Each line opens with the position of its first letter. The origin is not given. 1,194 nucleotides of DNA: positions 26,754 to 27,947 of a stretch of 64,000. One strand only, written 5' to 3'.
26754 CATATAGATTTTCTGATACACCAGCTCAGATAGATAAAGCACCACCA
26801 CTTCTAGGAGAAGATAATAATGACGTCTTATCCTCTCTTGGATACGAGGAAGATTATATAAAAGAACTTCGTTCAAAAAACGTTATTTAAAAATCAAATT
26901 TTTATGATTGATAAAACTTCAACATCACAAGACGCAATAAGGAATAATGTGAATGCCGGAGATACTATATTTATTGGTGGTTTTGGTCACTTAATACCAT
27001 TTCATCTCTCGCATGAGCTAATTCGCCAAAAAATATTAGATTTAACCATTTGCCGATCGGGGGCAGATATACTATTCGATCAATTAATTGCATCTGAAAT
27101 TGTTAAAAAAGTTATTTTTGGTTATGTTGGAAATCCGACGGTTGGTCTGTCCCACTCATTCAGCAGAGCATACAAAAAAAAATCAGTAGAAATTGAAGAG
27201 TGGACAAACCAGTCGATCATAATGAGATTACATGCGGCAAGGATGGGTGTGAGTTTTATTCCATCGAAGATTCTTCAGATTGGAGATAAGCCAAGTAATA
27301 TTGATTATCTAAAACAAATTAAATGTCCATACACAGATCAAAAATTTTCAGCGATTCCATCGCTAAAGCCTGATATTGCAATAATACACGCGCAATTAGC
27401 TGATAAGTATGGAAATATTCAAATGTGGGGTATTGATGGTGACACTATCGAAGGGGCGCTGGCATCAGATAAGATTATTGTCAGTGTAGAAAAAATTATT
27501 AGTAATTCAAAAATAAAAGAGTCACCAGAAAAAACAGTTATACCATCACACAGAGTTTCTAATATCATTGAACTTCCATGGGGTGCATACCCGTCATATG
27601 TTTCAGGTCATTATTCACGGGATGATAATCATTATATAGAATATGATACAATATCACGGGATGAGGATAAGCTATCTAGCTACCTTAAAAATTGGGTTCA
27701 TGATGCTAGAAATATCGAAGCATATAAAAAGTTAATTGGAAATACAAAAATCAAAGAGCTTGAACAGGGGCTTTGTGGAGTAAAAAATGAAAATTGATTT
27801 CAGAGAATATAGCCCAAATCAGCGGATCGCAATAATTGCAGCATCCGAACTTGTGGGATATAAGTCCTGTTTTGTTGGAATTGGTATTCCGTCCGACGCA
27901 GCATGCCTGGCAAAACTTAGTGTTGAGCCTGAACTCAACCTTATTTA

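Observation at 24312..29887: Uncharacterised CoA-dependent catabolic cluster with three CoA-transferase polypeptides, an epimerase, a MenB/BadI-type crotonase and a convergent omega-transaminase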

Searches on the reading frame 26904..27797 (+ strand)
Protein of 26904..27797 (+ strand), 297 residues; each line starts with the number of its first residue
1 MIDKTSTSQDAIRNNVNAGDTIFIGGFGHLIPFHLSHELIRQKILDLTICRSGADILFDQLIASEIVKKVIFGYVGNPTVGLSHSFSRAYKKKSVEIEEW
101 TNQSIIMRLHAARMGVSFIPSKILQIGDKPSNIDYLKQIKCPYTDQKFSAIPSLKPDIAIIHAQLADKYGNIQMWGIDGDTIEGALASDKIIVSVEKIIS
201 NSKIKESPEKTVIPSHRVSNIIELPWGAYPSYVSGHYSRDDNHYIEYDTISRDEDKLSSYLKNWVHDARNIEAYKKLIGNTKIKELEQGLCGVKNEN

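Call 3: search_protein_families(library=pfam, proteins=[window:26904-27797:+])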
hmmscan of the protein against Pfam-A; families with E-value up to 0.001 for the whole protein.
window:26904-27797:+ (297 aa): 1 family
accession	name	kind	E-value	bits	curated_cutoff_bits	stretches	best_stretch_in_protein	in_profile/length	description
PF01144.29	CoA_trans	-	1.9e-24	86.7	23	1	7-223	3-216/217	Coenzyme A transferase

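Call 4: search_protein_families(library=ncbifam, proteins=[window:26904-27797:+])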
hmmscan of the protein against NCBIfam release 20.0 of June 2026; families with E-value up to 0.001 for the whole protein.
window:26904-27797:+ (297 aa): 2 families
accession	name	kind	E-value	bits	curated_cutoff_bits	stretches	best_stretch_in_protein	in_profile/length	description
TIGR02429.1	pcaI_scoA_fam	subfamily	2.3e-18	66.4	128.5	1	1-223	1-218/222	3-oxoacid CoA-transferase subunit A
NF007394.0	PRK09920.1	equivalog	1.4e-08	34.7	315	1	4-222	4-214/219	acetate CoA-transferase subunit alpha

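Call 7: search_solved_structures(query=window:26904-27797:+, max_evalue=0.001)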
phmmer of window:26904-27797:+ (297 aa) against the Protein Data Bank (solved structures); distinct sequences matched with E-value up to 0.001: 15.
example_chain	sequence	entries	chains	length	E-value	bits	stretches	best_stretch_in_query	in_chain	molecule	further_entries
1poi_A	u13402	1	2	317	6.1e-36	127.5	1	4-286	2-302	GLUTACONATE COENZYME A-TRANSFERASE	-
6co6_A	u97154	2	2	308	4.5e-18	68.9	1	4-249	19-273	Probable CoA-transferase alpha subunit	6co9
6coj_A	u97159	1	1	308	8.6e-18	67.9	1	4-249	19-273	Probable CoA-transferase alpha subunit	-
5mzw_A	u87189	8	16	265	2.3e-15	60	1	16-251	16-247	Glutaconate CoA-transferase family, subunit A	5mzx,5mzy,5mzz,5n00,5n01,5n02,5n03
6con_A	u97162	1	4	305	5.4e-15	58.8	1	2-247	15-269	CoA-transferase subunit alpha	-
2nrc_A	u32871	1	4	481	1.6e-07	34.2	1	11-216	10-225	Succinyl-CoA:3-ketoacid-coenzyme A transferase 1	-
1ooz_A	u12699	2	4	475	1.7e-07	34.2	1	11-216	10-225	Succinyl-CoA:3-ketoacid-coenzyme A transferase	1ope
2nrb_A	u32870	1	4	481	1.7e-07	34.1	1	11-216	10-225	Succinyl-CoA:3-ketoacid-coenzyme A transferase 1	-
1m3e_A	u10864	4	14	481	1.8e-07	34.1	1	11-216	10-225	SUCCINYL-COA:3-KETOACID-COENZYME A TRANSFERASE | Succinyl-CoA:3-ketoacid-coenzyme A transferase, mitochondrial precursor | Succinyl-CoA:3-ketoacid-coenzyme A tr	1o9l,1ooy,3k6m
3oxo_A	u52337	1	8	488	1.9e-07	34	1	11-216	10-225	Succinyl-CoA:3-ketoacid-coenzyme A transferase 1, mitochondrial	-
3dlx_A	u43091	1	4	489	2.8e-07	33.4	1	15-217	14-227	Succinyl-CoA:3-ketoacid-coenzyme A transferase 1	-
9xmy_A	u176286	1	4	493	7e-07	32.1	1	3-221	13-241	Succinyl-CoA:3-ketoacid-coenzyme A transferase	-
6lp1_A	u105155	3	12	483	9.1e-07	31.8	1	3-221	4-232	Succinyl-CoA:3-ketoacid-coenzyme A transferase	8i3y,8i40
3cdk_A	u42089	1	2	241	5.2e-05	26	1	6-176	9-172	Succinyl-CoA:3-ketoacid-coenzyme A transferase subunit A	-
8k9h_B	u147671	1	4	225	0.00093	21.9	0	7-199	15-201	Acetoacetate:butyrate/acetate coenzyme A transferase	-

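Call 12: find_homologous_proteins(query=window:26904-27797:+, max_evalue=1e-10)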
Query window:26904-27797:+ (297 aa): 122 proteins with E <= 1e-10 among 861 candidates; the best 120 are listed.
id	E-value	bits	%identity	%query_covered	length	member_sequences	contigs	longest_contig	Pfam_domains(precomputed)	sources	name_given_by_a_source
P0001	3.6e-194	662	99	100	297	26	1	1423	PF01144.30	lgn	-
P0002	3.5e-182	622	92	100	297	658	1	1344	PF01144.30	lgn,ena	-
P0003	1.1e-163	562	84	100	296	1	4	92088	PF01144.30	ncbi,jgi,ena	-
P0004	1.7e-146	505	73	99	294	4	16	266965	PF01144.30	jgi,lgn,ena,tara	jgi:glutaconate CoA-transferase subunit A|tara:strand:- start:972 stop:1856 length:885 start_codon:y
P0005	5.5e-144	497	73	100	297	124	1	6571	PF01144.30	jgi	-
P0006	3.2e-143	494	72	98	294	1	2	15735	PF01144.30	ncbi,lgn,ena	-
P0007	3.3e-143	494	72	98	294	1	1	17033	PF01144.30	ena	-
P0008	9.6e-143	493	72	98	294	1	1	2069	PF01144.30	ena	-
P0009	1.8e-142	492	73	98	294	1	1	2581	PF01144.30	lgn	-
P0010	1.9e-142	492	72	98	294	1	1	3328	PF01144.30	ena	-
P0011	2.0e-142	492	72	98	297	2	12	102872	PF01144.30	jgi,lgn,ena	jgi:glutaconate CoA-transferase subunit A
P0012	2.8e-142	491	72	98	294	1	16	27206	PF01144.30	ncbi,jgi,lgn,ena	-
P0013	2.9e-142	491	72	98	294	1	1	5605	PF01144.30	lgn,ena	-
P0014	4.6e-142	491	72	98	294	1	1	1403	PF01144.30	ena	-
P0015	4.7e-142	491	71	98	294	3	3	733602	PF16957.12,PF01144.30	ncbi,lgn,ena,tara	tara:strand:+ start:96092 stop:96976 length:885 start_codon:yes stop_codon:yes gene_type:complete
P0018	7.5e-142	490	72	98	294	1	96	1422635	PF01144.30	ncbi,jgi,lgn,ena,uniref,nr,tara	ncbi:MAG: CoA transferase subunit A [Alphaproteobacteria bacterium]|uniref:CoA transferase subunit A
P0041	2.8e-111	390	56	98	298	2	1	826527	PF01144.30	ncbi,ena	-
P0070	7.5e-95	336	51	95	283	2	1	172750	PF01144.30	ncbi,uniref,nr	ncbi:CoA transferase subunit A [Histidinibacterium lentulum]|uniref:CoA transferase subunit A n=2 Ta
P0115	2.6e-82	295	48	92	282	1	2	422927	PF01144.30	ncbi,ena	-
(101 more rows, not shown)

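Call 13: find_encoding_contigs(protein=window:26904-27797:+, flank=10000, max_places=6)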
Protein window:26904-27797:+ (297 aa): 22 contigs read that carry it; 6 places shown.
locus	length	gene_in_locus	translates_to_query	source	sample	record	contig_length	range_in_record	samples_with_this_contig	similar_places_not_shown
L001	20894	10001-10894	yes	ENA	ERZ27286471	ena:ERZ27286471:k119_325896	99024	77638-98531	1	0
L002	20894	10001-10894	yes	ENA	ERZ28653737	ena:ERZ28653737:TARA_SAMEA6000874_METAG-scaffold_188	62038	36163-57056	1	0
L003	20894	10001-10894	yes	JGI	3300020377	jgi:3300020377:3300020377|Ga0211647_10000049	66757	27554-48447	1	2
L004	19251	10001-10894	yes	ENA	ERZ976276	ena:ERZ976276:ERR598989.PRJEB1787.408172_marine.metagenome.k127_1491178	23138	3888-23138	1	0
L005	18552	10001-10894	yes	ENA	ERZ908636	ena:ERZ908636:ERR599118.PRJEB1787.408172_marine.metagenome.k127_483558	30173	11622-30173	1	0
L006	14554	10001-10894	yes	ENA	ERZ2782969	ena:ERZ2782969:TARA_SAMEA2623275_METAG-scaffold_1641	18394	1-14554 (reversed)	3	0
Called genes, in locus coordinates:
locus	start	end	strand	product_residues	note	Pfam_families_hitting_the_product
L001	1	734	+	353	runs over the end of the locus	PF01628:HrcA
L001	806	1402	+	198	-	PF01025:GrpE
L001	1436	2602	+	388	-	PF02463:SMC_N, PF13175:AAA_15 (weak), PF13304:AAA_21 (weak)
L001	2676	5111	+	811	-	PF02518:HATPase_c, PF00204:DNA_gyraseB, PF01751:Toprim, PF18053:GyrB_insert (weak), PF00986:DNA_gyraseB_C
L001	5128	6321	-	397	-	PF00557:Peptidase_M24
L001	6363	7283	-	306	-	PF08450:SGL, PF01436:NHL (faint)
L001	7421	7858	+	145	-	PF00903:Glyoxalase, PF13468:Glyoxalase_3, PF13669:Glyoxalase_4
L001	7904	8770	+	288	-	PF00378:ECH_1, PF16113:ECH_2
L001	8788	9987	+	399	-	PF02515:CoA_transf_3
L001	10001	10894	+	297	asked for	PF01144:CoA_trans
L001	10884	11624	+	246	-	PF01144:CoA_trans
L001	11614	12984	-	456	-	PF00202:Aminotran_3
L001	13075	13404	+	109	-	PF12680:SnoaL_2 (weak)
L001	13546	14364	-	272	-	PF07883:Cupin_2 (weak)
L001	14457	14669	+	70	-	-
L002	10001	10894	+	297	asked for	PF01144:CoA_trans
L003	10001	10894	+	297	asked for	PF01144:CoA_trans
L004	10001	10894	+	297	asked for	PF01144:CoA_trans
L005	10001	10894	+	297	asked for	PF01144:CoA_trans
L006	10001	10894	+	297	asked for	PF01144:CoA_trans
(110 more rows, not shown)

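Call 14: find_encoding_contigs(protein=P0018, flank=8000, max_places=1)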
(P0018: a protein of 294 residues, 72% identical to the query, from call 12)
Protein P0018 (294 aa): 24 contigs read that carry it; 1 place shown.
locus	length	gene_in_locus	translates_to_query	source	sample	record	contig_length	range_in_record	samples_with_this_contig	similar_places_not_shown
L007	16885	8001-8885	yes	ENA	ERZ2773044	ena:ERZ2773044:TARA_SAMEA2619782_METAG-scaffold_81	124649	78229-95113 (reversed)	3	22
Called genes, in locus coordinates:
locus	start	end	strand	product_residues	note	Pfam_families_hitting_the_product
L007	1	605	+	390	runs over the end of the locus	PF02463:SMC_N, PF13175:AAA_15 (faint), PF13476:AAA_23 (weak), PF13304:AAA_21 (weak)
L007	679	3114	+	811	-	PF02518:HATPase_c, PF00204:DNA_gyraseB, PF01751:Toprim, PF21249:GyrB_hook (faint), PF00986:DNA_gyraseB_C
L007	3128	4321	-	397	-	PF00557:Peptidase_M24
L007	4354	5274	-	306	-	PF08450:SGL, PF01436:NHL (faint)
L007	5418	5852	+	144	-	PF00903:Glyoxalase, PF13468:Glyoxalase_3 (weak), PF13669:Glyoxalase_4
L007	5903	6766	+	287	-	PF00378:ECH_1, PF16113:ECH_2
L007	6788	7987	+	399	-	PF02515:CoA_transf_3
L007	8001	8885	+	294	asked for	PF01144:CoA_trans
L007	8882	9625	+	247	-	PF01144:CoA_trans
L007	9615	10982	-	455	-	PF00202:Aminotran_3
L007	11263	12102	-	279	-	PF07883:Cupin_2 (weak)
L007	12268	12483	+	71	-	-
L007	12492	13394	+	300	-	PF02678:Pirin, PF05726:Pirin_C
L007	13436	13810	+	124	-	-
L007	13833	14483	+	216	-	PF05875:Ceramidase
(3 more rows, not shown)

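Call 15: find_encoding_contigs(protein=P0041, flank=8000, max_places=1)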
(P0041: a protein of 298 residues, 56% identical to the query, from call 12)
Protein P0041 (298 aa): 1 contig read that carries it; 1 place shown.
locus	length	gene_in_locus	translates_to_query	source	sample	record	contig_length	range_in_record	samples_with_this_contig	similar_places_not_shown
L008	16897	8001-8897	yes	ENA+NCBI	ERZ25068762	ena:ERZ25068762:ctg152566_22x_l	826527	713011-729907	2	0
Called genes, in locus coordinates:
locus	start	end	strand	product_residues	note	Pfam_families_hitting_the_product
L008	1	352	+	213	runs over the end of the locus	PF04909:Amidohydro_2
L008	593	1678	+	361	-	PF04909:Amidohydro_2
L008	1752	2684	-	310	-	PF05853:BKACE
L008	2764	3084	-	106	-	PF01609:DDE_Tnp_1 (weak)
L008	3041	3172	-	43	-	-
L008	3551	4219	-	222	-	PF03797:Autotransporter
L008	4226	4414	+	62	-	-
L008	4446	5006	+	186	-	PF13701:DDE_Tnp_1_4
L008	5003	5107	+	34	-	-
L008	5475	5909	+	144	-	PF00903:Glyoxalase, PF13468:Glyoxalase_3 (weak), PF13669:Glyoxalase_4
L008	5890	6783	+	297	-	PF00378:ECH_1, PF16113:ECH_2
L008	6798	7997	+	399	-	PF02515:CoA_transf_3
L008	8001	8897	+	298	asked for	PF01144:CoA_trans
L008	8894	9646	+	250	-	PF01144:CoA_trans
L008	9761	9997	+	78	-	PF00656:Peptidase_C14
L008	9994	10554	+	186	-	PF00656:Peptidase_C14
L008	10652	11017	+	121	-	-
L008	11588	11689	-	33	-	-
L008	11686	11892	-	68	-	-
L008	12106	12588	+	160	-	PF00111:Fer2, PF13085:Fer2_3 (weak), PF01799:Fer2_2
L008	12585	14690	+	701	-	PF20256:MoCoBD_2, PF02738:MoCoBD_1, PF20256:MoCoBD_2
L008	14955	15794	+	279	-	-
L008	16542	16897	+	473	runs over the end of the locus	PF01425:Amidase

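Call 16: find_encoding_contigs(protein=P0070, flank=8000, max_places=1)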
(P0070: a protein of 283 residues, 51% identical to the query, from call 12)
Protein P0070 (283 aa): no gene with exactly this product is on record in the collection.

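Call 17: find_encoding_contigs(protein=P0115, flank=8000, max_places=1)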
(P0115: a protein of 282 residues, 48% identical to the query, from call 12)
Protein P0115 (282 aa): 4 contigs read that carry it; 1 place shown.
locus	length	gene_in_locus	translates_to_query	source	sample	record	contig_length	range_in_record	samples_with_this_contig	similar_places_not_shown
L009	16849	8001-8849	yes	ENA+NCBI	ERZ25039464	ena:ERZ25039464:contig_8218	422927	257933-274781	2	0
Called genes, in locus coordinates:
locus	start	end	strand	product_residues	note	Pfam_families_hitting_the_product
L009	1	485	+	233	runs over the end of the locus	PF12697:Abhydrolase_6, PF12146:Hydrolase_4 (faint), PF00561:Abhydrolase_1 (faint)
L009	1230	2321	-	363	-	PF01734:Patatin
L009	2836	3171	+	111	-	PF01068:DNA_ligase_A_M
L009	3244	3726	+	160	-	-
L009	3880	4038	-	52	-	PF07345:ATPaseInh_sub_z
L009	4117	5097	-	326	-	PF13384:HTH_23, PF13518:HTH_28, PF13551:HTH_29, PF13565:HTH_32, PF00665:rve, PF24764:rva_4 (faint), PF13683:rve_3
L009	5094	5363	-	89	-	PF01527:HTH_Tnp_1 (weak)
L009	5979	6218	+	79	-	-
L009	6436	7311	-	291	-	PF07366:SnoaL, PF12680:SnoaL_2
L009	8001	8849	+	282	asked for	PF01144:CoA_trans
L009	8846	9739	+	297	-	PF01144:CoA_trans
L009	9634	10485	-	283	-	PF00561:Abhydrolase_1, PF12146:Hydrolase_4, PF12697:Abhydrolase_6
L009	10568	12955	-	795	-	PF02515:CoA_transf_3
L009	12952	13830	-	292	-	PF04199:Cyclase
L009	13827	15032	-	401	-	PF02653:BPD_transp_2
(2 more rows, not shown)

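Call 20: find_related_loci(query=A1, collection=genome_contigs, flank=9000)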
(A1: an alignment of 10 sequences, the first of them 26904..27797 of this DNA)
Query A1 (297 aa) in genome_contigs; peptide patterns used: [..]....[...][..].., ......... (x = any residue, [..] = any of these).
150 stretches matched a pattern; 70 encode a relative of the query (tblastn E <= 1e-3); 70 distinct loci.
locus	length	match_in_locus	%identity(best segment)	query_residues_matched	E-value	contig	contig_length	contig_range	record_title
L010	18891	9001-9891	92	1-297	0e+0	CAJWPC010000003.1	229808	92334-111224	MAG TPA_asm: uncultured Rhodobiaceae bacterium isolate ERR599138_bin.56_MetaBAT_v2.12.1_MAG genome assembly, contig: NOD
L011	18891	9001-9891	92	1-297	0e+0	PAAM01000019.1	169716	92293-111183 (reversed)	MAG: Rhodobiaceae bacterium isolate NAT146 22534, whole genome shotgun sequence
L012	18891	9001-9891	91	1-297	0e+0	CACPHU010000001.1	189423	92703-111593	MAG: uncultured OCS116 cluster bacterium isolate AG-912-F21 genome assembly, contig: AG-912-F21_NODE_1, whole genome sho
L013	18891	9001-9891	91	1-297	0e+0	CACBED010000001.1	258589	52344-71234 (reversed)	uncultured OCS116 cluster bacterium isolate AG-349-L15 genome assembly, contig: AG-349-L15_NODE_1, whole genome shotgun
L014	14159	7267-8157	92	1-297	0e+0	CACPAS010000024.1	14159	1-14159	MAG: uncultured OCS116 cluster bacterium isolate AH-326-K15 genome assembly, contig: AH-326-K15_NODE_24, whole genome sh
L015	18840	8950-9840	74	1-297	5e-153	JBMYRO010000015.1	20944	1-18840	MAG: Hyphomicrobiales bacterium isolate ME_XS_2303_bin_5 ME_XS_2303_bin_5_14, whole genome shotgun sequence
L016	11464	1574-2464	73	1-297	5e-152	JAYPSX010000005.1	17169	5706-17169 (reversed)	MAG: Hyphomicrobiales bacterium isolate 139590_S191_metabat_bins_2.tsv.171_sub NODE_2945_length_17169_cov_7.417787, whol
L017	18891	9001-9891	73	1-297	1e-151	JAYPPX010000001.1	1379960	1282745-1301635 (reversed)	MAG: Hyphomicrobiales bacterium isolate SD3109_NP_metabat_bins_2.tsv.022 contig_7748_pilon, whole genome shotgun sequenc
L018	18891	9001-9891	73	1-297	1e-150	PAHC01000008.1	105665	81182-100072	MAG: Rhodobiaceae bacterium isolate MED766 108132, whole genome shotgun sequence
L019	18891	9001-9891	72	1-297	1e-148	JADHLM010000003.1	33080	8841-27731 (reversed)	MAG: Hyphomicrobiales bacterium isolate BS301-5m-G16 BS301-5m-C1502, whole genome shotgun sequence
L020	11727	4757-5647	72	1-297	4e-149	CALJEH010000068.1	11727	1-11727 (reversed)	MAG: uncultured Alphaproteobacteria bacterium isolate S1_Bin_METABAT__295_1 genome assembly, contig: c_000002612515, who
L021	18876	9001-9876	72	1-292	1e-147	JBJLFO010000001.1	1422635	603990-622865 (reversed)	MAG: Alphaproteobacteria bacterium isolate LRMED-257 Rhizobiales-LRMED-257-C1, whole genome shotgun sequence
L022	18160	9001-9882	67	4-297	1e-139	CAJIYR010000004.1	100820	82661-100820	MAG: uncultured Rhizobiales bacterium isolate FRAM18_bin081 genome assembly, contig: FRAM17_bin081-4, whole genome shotg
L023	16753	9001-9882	66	4-297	2e-136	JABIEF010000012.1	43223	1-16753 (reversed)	MAG: Rhodobiaceae bacterium isolate SI048_bin91 k141_238975, whole genome shotgun sequence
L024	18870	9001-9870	56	3-292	7e-118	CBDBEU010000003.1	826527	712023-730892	MAG: Hyphomicrobiales bacterium isolate 91b99131-c33b-459a-9913-f5ee03055830 genome assembly, contig: contig_3, whole ge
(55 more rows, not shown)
